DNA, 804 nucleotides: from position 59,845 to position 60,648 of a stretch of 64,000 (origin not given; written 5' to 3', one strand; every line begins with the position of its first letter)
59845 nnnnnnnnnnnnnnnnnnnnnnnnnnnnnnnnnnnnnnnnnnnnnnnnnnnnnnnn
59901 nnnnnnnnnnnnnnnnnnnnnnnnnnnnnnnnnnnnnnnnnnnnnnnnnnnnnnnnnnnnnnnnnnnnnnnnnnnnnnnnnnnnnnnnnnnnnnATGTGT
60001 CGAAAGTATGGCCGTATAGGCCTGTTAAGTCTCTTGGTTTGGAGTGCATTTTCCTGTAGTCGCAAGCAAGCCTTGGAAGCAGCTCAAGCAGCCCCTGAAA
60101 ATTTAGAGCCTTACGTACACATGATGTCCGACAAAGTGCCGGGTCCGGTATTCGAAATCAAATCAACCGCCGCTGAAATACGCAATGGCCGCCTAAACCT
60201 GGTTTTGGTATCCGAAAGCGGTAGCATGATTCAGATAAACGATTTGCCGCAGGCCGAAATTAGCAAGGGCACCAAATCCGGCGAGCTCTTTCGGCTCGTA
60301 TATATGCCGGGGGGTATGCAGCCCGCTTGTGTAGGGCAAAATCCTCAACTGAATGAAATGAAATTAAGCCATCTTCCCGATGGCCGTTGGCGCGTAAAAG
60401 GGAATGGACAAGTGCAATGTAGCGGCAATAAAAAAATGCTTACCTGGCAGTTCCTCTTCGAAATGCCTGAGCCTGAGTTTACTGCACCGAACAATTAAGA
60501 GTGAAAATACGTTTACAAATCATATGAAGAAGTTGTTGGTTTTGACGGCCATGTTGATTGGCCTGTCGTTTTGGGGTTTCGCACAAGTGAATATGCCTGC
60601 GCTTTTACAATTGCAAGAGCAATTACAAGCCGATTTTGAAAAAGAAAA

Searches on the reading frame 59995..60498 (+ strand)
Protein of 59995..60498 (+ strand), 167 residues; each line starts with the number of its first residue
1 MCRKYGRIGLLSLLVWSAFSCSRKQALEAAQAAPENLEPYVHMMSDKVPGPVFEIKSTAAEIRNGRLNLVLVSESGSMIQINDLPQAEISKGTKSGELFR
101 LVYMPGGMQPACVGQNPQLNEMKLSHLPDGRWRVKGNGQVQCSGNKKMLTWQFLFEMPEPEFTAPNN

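Call 70: find_encoding_contigs(protein=window:59995-60498:+, flank=10000, max_places=3)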
Protein window:59995-60498:+ (167 aa): 1 contig read that carries it; 1 place shown.
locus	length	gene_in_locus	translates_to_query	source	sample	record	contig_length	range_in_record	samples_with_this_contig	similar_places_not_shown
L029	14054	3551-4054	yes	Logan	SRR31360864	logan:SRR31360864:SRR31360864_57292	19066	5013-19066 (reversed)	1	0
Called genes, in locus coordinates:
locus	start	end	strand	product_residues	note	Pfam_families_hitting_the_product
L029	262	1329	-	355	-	PF02661:Fic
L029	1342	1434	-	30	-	-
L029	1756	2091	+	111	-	PF13564:DoxX_2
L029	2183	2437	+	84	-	PF13564:DoxX_2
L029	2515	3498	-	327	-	PF01300:Sua5_yciO_yrdC, PF03481:Sua5_C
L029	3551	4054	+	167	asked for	-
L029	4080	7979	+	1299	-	PF00082:Peptidase_S8, PF00801:PKD (weak), PF18911:PKD_4, PF18962:Por_Secre_tail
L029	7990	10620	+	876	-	PF05572:Peptidase_M43, PF00801:PKD, PF18911:PKD_4 (weak), PF18962:Por_Secre_tail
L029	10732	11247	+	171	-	-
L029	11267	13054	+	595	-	PF17899:Peptidase_M61_N, PF05299:Peptidase_M61, PF13180:PDZ_2 (weak), PF17820:PDZ_6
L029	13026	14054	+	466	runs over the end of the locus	PF04389:Peptidase_M28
